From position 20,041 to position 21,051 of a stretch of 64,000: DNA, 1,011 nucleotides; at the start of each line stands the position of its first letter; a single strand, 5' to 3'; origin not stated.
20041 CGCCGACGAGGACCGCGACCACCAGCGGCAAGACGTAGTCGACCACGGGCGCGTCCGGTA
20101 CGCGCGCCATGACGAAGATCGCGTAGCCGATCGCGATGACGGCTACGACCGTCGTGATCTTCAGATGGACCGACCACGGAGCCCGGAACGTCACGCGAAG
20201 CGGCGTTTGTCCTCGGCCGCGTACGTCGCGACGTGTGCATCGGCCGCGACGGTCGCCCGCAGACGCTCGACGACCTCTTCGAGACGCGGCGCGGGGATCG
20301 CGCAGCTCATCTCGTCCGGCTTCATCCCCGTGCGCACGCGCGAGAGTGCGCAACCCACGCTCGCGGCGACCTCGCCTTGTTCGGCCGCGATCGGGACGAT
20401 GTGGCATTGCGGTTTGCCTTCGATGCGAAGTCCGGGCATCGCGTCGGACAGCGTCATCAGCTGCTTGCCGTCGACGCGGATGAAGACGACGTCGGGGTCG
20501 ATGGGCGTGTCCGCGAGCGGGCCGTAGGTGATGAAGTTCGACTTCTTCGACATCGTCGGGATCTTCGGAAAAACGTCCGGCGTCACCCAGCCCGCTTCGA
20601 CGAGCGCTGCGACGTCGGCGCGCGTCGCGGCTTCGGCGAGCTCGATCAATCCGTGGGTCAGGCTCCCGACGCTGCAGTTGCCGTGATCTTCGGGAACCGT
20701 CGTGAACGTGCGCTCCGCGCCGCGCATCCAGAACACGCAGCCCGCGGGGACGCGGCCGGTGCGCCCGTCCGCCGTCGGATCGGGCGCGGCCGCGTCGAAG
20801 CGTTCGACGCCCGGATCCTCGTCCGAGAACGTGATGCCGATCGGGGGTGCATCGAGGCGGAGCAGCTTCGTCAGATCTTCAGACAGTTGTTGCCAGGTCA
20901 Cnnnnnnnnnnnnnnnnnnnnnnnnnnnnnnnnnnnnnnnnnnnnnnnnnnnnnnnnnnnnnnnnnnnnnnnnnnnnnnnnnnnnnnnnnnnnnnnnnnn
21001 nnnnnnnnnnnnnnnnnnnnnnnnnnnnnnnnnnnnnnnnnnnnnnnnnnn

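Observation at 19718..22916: B12-radical-SAM / DUF169 / bPH membrane protein operon, chained by two GTGA overlaps, divergent from an orphan LuxR-type response regulator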

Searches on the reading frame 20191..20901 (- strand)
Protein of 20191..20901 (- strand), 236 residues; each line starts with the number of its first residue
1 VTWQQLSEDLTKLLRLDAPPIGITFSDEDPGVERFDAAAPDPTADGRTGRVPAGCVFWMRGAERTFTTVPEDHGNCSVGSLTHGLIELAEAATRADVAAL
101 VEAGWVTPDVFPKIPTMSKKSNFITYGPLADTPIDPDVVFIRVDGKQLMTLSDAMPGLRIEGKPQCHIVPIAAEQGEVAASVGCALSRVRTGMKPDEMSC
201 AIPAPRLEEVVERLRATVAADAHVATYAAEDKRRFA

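Call 5: search_protein_families(library=pfam, proteins=[window:20191-20901:-], max_evalue=0.01)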
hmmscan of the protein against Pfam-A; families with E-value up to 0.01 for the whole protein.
window:20191-20901:- (236 aa): 1 family
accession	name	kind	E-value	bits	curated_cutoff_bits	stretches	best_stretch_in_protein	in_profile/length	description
PF02596.20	DUF169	-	1.2e-21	78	27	1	10-212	2-208/209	Uncharacterised ArCR, COG2043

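Call 6: search_protein_families(library=ncbifam, proteins=[window:20191-20901:-], max_evalue=0.01)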
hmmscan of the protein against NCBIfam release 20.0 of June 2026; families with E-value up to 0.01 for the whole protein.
window:20191-20901:- (236 aa): 0 families

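Call 57: find_homologous_proteins(query=window:20191-20898:-, max_evalue=0.00001)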
Query window:20191-20898:- (235 aa): 4998 proteins with E <= 0.00001 among 8000 candidates; the best 120 are listed.
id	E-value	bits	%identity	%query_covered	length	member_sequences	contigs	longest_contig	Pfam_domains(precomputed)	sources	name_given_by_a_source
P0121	2.6e-153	526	100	100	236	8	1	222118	PF02596.21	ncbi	-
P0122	3.3e-134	464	87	100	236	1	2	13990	PF02596.21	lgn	-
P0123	2.6e-133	461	87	100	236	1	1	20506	PF02596.21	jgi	jgi:uncharacterized protein (DUF169 family)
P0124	9.8e-132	456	83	100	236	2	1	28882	PF02596.21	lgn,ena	-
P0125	2.9e-129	447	84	100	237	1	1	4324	PF02596.21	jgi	jgi:uncharacterized protein (DUF169 family)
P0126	6.4e-126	436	83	100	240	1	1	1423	PF02596.21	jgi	jgi:uncharacterized protein (DUF169 family)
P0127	9.2e-126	436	81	100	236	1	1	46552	PF02596.21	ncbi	-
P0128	1.2e-124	432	81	100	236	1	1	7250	PF02596.21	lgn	-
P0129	2.4e-122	425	82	100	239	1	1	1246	PF02596.21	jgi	jgi:uncharacterized protein (DUF169 family)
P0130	2.5e-122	425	80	100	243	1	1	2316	PF02596.21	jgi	jgi:uncharacterized protein (DUF169 family)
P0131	5.6e-122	424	82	100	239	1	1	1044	PF02596.21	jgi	-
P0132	7.1e-122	423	79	100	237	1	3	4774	PF02596.21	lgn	-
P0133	8.7e-122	423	80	99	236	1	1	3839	PF02596.21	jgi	jgi:uncharacterized protein (DUF169 family)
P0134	1.1e-121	423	81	100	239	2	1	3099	PF02596.21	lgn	-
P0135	8.8e-121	420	79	99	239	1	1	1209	PF02596.21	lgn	-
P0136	1.2e-120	419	81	100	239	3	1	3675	PF02596.21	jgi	jgi:uncharacterized protein (DUF169 family)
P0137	1.3e-120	419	80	100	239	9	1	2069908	PF02596.21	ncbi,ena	-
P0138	1.5e-120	419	80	99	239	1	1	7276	PF02596.21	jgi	jgi:uncharacterized protein (DUF169 family)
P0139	2.0e-120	419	80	100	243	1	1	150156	PF02596.21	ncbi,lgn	-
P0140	1.1e-119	416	79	100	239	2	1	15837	PF02596.21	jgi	jgi:uncharacterized protein (DUF169 family)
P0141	6.6e-119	414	79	100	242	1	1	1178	PF02596.21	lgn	-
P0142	1.3e-118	413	79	100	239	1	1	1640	PF02596.21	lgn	-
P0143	1.4e-118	412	79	100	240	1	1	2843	PF02596.21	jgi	jgi:uncharacterized protein (DUF169 family)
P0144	1.4e-118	412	78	100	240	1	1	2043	PF02596.21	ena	-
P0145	1.5e-118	412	79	100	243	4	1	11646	PF02596.21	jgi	jgi:uncharacterized protein (DUF169 family)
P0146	1.8e-118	412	80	100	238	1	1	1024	PF02596.21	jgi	jgi:uncharacterized protein (DUF169 family)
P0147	2.6e-118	412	79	100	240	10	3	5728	PF02596.21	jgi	jgi:uncharacterized protein (DUF169 family)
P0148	8.8e-118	410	78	100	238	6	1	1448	PF02596.21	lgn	-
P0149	9.8e-118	410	79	100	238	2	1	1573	PF02596.21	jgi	jgi:uncharacterized protein (DUF169 family)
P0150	1.3e-117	409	78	100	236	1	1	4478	PF02596.21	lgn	-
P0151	1.3e-117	409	78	100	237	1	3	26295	PF02596.21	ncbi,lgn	-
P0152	1.5e-117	409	79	100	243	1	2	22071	PF02596.21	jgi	jgi:uncharacterized protein (DUF169 family)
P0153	1.7e-117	409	78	100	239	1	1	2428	PF02596.21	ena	-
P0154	1.9e-117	409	78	100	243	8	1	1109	PF02596.21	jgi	jgi:uncharacterized protein (DUF169 family)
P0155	2.1e-117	409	79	99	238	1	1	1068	PF02596.21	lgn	-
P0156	2.4e-117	408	79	100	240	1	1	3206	PF02596.21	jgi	jgi:uncharacterized protein (DUF169 family)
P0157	1.8e-116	406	78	100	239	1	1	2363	PF02596.21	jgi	jgi:uncharacterized protein (DUF169 family)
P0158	2.7e-116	405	77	100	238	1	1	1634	PF02596.21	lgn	-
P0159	2.9e-116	405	76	99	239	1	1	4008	PF02596.21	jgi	jgi:uncharacterized protein (DUF169 family)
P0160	3.2e-116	405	79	100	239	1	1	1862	PF02596.21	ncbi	-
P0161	8.2e-116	403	77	100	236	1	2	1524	PF02596.21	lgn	-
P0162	1.0e-115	403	77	99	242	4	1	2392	PF02596.21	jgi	jgi:uncharacterized protein (DUF169 family)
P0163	1.5e-115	403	77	100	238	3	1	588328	PF02596.21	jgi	jgi:uncharacterized protein (DUF169 family)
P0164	1.6e-115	402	77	99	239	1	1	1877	PF02596.21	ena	-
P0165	2.8e-115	402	78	99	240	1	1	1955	PF02596.21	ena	-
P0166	6.2e-115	401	76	100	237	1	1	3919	PF02596.21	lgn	-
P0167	9.7e-115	400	76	100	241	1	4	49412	PF02596.21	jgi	jgi:uncharacterized protein (DUF169 family)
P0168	1.4e-114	399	76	99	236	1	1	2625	PF02596.21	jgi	-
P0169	2.5e-114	399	77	100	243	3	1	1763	PF02596.21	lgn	-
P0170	2.7e-114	398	76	99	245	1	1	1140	PF02596.21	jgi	jgi:uncharacterized protein (DUF169 family)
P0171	3.9e-114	398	76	100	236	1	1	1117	PF02596.21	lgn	-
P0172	4.8e-114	398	76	100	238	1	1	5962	PF02596.21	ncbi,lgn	ncbi:MAG: DUF169 domain-containing protein [Actinomycetota bacterium]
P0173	1.9e-113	396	76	99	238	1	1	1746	PF02596.21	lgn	-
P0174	4.5e-113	394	74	100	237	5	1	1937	PF02596.21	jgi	jgi:uncharacterized protein (DUF169 family)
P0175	7.7e-113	394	76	97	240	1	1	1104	PF02596.21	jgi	jgi:uncharacterized protein (DUF169 family)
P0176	9.5e-113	393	74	99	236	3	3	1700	PF02596.21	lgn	-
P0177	1.4e-112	393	77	100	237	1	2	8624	PF02596.21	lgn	-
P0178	3.0e-112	392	75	100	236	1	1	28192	PF02596.21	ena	-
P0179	3.1e-112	392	75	100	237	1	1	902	PF02596.21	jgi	jgi:uncharacterized protein (DUF169 family)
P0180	5.7e-112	391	76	99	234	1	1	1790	PF02596.21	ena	-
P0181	7.1e-112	391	75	100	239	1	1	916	PF02596.21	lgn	-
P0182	7.8e-112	390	77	98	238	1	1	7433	PF02596.21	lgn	-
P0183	3.2e-111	388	75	100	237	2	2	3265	PF02596.21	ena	-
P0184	4.0e-111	388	76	100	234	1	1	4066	PF02596.21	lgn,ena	-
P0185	5.9e-110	384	75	100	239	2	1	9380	PF02596.21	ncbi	-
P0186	1.3e-109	383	85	84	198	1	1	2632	PF02596.21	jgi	-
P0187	1.7e-109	383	74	99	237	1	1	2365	PF02596.21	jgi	jgi:uncharacterized protein (DUF169 family)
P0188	2.3e-109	382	74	99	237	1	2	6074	PF02596.21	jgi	jgi:uncharacterized protein (DUF169 family)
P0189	2.8e-109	382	72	99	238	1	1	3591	PF02596.21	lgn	-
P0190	4.1e-109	381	74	99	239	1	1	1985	PF02596.21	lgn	-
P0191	1.1e-108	380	73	100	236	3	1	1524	PF02596.21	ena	-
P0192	1.4e-108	380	74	100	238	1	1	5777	PF02596.21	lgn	-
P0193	2.1e-108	379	74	100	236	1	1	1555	PF02596.21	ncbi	-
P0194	2.2e-108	379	72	100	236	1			PF02596.21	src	-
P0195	1.3e-107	377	74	99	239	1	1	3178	PF02596.21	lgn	-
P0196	3.5e-107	375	72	100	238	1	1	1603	PF02596.21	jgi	jgi:uncharacterized protein (DUF169 family)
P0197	2.3e-105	369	74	100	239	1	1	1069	PF02596.21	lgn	-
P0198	8.2e-103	361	73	98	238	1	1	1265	PF02596.21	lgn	-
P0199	2.0e-101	356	69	100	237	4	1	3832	PF02596.21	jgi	-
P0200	1.8e-100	353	67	99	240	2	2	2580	PF02596.21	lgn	-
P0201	7.0e-100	351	65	100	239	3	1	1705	PF02596.21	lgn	-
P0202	1.6e-99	350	68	99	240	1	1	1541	PF02596.21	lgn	-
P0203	2.0e-99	350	69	100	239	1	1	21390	PF02596.21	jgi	jgi:uncharacterized protein (DUF169 family)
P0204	3.9e-99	349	68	100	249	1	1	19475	PF02596.21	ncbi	ncbi:MAG: DUF169 domain-containing protein [Blastocatellia bacterium]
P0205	4.2e-99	349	67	99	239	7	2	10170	PF02596.21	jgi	-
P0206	5.0e-99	348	69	99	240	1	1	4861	PF02596.21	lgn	-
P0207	1.1e-98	347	66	100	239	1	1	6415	PF02596.21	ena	-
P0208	1.8e-98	347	66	99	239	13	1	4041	PF02596.21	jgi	jgi:uncharacterized protein (DUF169 family)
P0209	5.6e-98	345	66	99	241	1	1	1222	PF02596.21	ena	-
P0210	6.2e-98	345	68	99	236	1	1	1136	PF02596.21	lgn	-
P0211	6.8e-98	345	68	99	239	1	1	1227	PF02596.21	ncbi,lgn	-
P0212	7.6e-98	345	67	100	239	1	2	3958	PF02596.21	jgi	jgi:uncharacterized protein (DUF169 family)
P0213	1.1e-97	344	66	99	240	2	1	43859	PF02596.21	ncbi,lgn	-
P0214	1.1e-97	344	68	100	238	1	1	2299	PF02596.21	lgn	-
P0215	1.5e-97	344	66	100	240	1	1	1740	PF02596.21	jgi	jgi:uncharacterized protein (DUF169 family)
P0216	2.3e-97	343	66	100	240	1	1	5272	PF02596.21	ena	-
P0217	2.7e-97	343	64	100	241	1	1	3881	PF02596.21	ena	-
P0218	2.7e-97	343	66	99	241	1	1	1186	PF02596.21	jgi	jgi:uncharacterized protein (DUF169 family)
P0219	3.0e-97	343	66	99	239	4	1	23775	PF02596.21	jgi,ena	-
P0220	3.1e-97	343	67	100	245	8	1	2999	PF02596.21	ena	-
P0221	3.7e-97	342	65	100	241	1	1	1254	PF02596.21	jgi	jgi:uncharacterized protein (DUF169 family)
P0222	3.9e-97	342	68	98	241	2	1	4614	PF02596.21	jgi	-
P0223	3.9e-97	342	65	100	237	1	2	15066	PF02596.21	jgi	jgi:uncharacterized protein (DUF169 family)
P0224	4.0e-97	342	65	99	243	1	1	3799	PF02596.21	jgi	jgi:uncharacterized protein (DUF169 family)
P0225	4.7e-97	342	67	99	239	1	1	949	PF02596.21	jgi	jgi:uncharacterized protein (DUF169 family)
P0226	4.8e-97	342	66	100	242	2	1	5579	PF02596.21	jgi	jgi:uncharacterized protein (DUF169 family)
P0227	5.0e-97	342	66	100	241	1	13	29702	PF02596.21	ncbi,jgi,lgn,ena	jgi:uncharacterized protein (DUF169 family)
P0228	5.6e-97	342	66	100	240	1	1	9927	PF02596.21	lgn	-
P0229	6.2e-97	342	66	99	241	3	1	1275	PF02596.21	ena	-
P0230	6.2e-97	342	66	99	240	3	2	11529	PF02596.21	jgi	jgi:uncharacterized protein (DUF169 family)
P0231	6.9e-97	341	68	100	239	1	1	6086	PF02596.21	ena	-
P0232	1.0e-96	341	66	100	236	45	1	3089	PF02596.21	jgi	jgi:uncharacterized protein (DUF169 family)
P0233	1.0e-96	341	65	99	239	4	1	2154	PF02596.21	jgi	jgi:uncharacterized protein (DUF169 family)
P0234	1.1e-96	341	67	99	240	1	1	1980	PF02596.21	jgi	jgi:uncharacterized protein (DUF169 family)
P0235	1.2e-96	341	66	100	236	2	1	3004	PF02596.21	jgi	jgi:uncharacterized protein (DUF169 family)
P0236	1.2e-96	341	68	100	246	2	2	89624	PF02596.21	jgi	jgi:uncharacterized protein (DUF169 family)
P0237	1.2e-96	341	67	100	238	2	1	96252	PF02596.21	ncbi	ncbi:MAG: DUF169 domain-containing protein [Acidimicrobiales bacterium]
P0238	1.4e-96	340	65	100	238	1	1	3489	PF02596.21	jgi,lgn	jgi:uncharacterized protein (DUF169 family)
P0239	1.5e-96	340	67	99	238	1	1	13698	PF02596.21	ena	-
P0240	1.5e-96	340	65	99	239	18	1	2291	PF02596.21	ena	-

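Call 59: find_related_loci(query=A2, collection=metagenome_contigs, flank=6000)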
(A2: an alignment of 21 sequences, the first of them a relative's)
Query A2 (236 aa) in metagenome_contigs; peptide patterns used: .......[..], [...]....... (x = any residue, [..] = any of these).
600 stretches matched a pattern (row limit reached: there are more); 569 encode a relative of the query (tblastn E <= 1e-3); the best 80 are kept; 80 distinct loci.
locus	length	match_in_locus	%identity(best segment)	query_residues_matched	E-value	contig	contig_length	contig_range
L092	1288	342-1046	89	1-235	2e-156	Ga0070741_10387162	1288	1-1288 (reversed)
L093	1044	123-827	82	3-236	3e-139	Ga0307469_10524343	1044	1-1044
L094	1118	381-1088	80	1-236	1e-136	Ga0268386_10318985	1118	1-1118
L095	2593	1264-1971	76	1-236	1e-126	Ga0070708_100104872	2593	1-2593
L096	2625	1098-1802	75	1-235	6e-124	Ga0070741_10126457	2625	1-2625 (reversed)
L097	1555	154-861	73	1-236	9e-122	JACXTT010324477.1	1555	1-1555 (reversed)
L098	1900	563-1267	65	3-236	7e-109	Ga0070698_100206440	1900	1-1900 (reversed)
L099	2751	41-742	65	3-235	1e-105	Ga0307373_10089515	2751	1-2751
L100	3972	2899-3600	66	3-235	2e-102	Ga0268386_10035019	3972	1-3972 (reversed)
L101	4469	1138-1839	65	3-235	1e-101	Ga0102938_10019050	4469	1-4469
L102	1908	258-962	64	2-235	3e-106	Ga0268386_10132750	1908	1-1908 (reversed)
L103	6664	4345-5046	65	3-235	1e-100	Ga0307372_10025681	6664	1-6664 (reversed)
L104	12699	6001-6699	66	4-235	2e-100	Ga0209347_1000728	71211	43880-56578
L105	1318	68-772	63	3-236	4e-108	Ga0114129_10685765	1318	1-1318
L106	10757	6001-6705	65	3-236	5e-100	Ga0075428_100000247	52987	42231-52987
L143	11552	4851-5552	59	3-235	4e-96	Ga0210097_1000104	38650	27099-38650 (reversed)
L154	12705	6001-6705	61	3-236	2e-95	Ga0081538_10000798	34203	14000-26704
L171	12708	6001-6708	61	2-236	5e-95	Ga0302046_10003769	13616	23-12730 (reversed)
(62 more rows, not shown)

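Call 64: search_protein_families(library=pfam, proteins=[L104:4779-5933:-, L104:6788-8050:-, L154:6891-8435:-, L154:3159-3821:+, L171:6727-7422:-, L171:7426-9510:-, L143:6464-7693:-, L143:7657-8760:-], max_evalue=0.00001)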
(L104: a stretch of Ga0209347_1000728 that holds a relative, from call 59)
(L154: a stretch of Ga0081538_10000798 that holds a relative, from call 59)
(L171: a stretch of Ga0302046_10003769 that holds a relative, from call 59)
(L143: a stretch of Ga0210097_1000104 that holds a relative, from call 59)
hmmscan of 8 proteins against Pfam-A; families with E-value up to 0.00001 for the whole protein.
L104:4779-5933:- (385 aa): 1 family
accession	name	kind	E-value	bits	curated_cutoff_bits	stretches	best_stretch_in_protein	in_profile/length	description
PF10023.15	Aminopep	-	1.7e-131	438.8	25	1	52-372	1-322/322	Putative aminopeptidase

L104:6788-8050:- (421 aa): 2 families
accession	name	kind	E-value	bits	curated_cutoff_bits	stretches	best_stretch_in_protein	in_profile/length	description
PF01747.23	ATP-sulfurylase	-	2.1e-77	259.7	24.3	1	203-414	5-211/212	ATP-sulfurylase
PF14306.12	PUA_2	-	3.7e-37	127.8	27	1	27-190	1-158/159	PUA-like domain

L154:6891-8435:- (515 aa): 1 family
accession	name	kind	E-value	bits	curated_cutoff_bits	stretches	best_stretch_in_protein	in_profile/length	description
PF01139.22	RtcB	-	5.2e-162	540.4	27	1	85-515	1-426/426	tRNA-splicing ligase RtcB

L154:3159-3821:+ (221 aa): 1 family
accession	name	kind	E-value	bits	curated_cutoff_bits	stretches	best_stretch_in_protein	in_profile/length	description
PF02669.20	KdpC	-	1.2e-70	237.5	24.1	1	8-215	2-181/182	K+-transporting ATPase, c chain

L171:6727-7422:- (232 aa): 1 family
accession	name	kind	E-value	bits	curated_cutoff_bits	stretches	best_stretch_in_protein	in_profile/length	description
PF16316.10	DUF4956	-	7.1e-15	55.6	30.6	1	52-188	17-158/169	Domain of unknown function (DUF4956)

L171:7426-9510:- (695 aa): 3 families
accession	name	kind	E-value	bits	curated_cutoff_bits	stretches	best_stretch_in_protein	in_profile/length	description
PF13290.12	CHB_HEX_C_1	-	2.7e-18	66.1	22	1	72-138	3-66/67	Chitobiase/beta-hexosaminidase C-terminal domain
PF08757.17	CotH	-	8.1e-17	62.1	23.8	1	331-582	41-300/322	CotH kinase protein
PF13287.12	Fn3_assoc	-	2.7e-14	53.4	23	1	82-142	2-59/59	Fn3 associated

L143:6464-7693:- (410 aa): 0 families

L143:7657-8760:- (368 aa): 1 family
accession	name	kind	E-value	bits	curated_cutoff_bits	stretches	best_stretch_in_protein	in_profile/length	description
PF04204.22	HTS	-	1.8e-86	290.3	27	1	8-341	1-297/298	Homoserine O-succinyltransferase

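Call 65: predict_structure(alignment_id=A2)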
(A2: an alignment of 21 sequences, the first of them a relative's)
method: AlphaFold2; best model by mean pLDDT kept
length: 236 residues; sequences in the alignment: 21
mean_pLDDT: 89.4   pTM: 0.88
mean pLDDT of the five models: 89.4, 89.0, 82.9, 80.7, 79.4
residues with pLDDT >= 90: 144; 70-90: 78; 50-70: 14; < 50: 0
segments of 3 or more residues with pLDDT < 50: none
pLDDT, mean of each block of 10 residues (from residue 1): 95 96 96 90 85 77 93 88 89 83 78 87 95 94 94 95 86 96 69 79 98 97 94 92
secondary structure, 60 per line:
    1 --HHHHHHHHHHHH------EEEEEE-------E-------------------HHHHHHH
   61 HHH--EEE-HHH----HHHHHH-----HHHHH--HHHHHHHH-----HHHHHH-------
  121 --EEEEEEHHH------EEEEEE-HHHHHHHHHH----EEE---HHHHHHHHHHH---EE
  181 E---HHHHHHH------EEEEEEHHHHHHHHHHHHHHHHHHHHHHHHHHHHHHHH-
elements in order: H3-14 E21-26 H54-63 E66-68 H77-82 H88-92 H95-102 H108-113 E123-128 E138-143 H145-154 E159-161 H165-175 E179-181 H185-191 E198-203 H204-235

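Call 75: search_solved_structures(query=A2, max_evalue=1)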
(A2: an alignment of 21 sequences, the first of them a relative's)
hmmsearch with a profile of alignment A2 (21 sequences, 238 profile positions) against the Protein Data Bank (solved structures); distinct sequences matched with E-value up to 1: 3.
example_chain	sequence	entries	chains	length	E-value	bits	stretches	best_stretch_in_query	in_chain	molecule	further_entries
4z37_A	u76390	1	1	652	0.075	15.4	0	66-104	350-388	Putative mixed polyketide synthase/non-ribosomal peptide synthetase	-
28jw_h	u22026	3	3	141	0.26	13.7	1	176-217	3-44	Small ribosomal subunit protein uS8c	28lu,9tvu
8rd8_BQ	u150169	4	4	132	0.26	13.6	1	183-220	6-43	Small ribosomal subunit protein uS8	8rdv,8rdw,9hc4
